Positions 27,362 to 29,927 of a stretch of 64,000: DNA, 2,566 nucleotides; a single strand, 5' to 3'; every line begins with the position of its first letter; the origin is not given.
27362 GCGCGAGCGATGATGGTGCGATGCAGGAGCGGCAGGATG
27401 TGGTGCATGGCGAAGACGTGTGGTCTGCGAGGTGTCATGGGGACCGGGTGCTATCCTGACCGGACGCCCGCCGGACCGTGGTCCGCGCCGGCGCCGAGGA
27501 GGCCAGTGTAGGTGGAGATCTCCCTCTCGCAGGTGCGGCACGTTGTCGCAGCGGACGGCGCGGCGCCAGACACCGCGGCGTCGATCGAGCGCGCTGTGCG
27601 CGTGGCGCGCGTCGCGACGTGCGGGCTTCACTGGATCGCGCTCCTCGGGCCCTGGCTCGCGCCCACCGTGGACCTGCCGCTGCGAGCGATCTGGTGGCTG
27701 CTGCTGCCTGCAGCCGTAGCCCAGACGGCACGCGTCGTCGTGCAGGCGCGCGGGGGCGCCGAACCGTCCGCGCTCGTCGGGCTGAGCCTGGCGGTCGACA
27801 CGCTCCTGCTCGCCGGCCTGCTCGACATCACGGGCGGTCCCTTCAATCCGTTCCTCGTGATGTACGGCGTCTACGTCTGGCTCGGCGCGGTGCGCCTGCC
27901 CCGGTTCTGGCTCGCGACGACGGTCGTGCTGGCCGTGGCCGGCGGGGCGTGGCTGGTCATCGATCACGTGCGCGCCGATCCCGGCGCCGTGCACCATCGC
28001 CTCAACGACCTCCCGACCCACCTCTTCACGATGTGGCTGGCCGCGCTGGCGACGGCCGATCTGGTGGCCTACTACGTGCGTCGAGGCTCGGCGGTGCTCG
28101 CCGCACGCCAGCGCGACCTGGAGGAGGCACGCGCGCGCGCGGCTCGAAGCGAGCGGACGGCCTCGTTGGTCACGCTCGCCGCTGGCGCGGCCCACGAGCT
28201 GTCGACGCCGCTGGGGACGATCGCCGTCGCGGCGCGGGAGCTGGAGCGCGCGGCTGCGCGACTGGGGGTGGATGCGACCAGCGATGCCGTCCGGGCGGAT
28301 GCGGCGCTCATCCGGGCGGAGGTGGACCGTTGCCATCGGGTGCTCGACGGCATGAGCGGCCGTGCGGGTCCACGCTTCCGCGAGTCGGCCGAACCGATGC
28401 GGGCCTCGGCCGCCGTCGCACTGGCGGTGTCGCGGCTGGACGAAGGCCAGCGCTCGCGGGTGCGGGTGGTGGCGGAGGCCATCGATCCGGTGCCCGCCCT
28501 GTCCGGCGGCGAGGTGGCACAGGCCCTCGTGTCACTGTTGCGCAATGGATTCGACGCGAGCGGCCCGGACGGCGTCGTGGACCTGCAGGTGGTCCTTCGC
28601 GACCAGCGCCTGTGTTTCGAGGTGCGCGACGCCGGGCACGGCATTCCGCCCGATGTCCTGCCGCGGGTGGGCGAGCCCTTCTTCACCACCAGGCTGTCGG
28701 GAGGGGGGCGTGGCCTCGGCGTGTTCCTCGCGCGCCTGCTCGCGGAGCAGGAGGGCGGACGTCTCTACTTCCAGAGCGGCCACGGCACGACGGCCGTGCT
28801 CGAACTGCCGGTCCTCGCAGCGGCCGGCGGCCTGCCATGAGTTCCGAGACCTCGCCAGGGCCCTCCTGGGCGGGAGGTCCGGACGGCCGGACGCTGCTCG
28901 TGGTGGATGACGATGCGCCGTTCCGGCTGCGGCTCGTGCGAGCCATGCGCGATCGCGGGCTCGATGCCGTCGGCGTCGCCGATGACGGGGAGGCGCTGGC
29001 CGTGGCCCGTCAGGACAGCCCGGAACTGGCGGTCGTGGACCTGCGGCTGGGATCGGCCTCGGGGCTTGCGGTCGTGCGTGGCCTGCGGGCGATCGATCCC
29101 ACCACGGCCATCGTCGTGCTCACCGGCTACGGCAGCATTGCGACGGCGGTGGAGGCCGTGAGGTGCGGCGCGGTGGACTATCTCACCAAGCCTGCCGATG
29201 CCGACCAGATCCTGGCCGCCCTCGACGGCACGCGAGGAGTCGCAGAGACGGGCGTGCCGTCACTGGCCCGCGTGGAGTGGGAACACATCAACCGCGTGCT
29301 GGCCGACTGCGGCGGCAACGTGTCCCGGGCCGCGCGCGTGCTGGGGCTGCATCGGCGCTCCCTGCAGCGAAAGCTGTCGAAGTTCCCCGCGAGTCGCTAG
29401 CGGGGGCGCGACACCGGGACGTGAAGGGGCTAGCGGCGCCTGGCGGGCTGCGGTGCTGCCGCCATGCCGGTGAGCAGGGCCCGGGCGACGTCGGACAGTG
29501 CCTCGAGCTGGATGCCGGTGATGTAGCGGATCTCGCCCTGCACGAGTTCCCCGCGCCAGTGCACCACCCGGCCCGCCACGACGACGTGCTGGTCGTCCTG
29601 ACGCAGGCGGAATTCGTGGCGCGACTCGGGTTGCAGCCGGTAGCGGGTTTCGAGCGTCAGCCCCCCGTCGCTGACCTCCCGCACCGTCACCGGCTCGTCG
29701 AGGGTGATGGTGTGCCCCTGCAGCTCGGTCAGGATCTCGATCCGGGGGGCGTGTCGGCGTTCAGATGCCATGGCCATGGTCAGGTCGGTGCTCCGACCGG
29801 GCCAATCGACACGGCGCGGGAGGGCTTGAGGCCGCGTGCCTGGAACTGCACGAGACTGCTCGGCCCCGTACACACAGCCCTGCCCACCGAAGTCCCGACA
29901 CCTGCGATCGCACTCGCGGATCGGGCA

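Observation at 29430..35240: PilZ / giant PAS-coiled-coil protein / PilZ: candidate c-di-GMP-linked scaffold or filament module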

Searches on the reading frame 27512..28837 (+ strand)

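Call 42: search_protein_families(library=pfam, proteins=[window:27512-28837:+], max_evalue=0.001)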
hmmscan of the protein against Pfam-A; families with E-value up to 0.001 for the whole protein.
window:27512-28837:+ (442 aa): 2 families
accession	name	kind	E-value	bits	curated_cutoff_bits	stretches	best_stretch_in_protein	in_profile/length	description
PF02518.31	HATPase_c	-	3.8e-18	66.4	26.4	1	335-434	6-109/111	Histidine kinase-, DNA gyrase B-, and HSP90-like ATPase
PF00512.31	HisKA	-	0.00014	22.3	26.9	1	221-279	4-55/66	His Kinase A (phospho-acceptor) domain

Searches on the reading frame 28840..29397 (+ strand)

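Call 42: search_protein_families(library=pfam, proteins=[window:28840-29397:+], max_evalue=0.001)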
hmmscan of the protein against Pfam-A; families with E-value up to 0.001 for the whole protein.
window:28840-29397:+ (186 aa): 3 families
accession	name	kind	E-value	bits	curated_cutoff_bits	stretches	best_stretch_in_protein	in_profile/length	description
PF00072.30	Response_reg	-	2.1e-22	79.8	30.2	1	20-128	2-110/111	Response regulator receiver domain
PF02954.25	HTH_8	-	7.7e-14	51.6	22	1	142-182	2-42/42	Bacterial regulatory protein, Fis family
PF13556.12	HTH_30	-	1.7e-05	24.9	27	1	152-181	6-35/59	PucR C-terminal helix-turn-helix domain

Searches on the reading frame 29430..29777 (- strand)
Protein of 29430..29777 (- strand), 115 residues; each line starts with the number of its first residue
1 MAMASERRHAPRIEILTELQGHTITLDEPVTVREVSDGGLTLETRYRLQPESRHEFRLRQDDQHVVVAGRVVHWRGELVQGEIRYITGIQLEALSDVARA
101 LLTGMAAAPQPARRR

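Call 3: search_protein_families(library=pfam, proteins=[window:29430-29777:-], max_evalue=1)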
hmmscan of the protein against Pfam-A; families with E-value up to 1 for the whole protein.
window:29430-29777:- (115 aa): 1 family
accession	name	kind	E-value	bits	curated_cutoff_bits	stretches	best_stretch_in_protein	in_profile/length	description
PF07238.19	PilZ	-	3.6e-07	30.9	22.5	1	6-103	1-97/102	PilZ domain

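Call 90: search_protein_families(library=ncbifam, proteins=[window:29430-29777:-], max_evalue=0.01)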
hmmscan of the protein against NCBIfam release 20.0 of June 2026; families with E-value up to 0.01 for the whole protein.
window:29430-29777:- (115 aa): 1 family
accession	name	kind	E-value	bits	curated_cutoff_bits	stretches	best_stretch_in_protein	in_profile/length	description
TIGR02266.1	gmx_TIGR02266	paralog_domain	2.4e-05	24.4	68.7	1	34-102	23-91/96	TIGR02266 family protein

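Call 91: search_protein_families(library=padloc, proteins=[window:29430-29777:-], max_evalue=0.01)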
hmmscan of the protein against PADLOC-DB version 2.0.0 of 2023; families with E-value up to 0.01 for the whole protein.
window:29430-29777:- (115 aa): 0 families
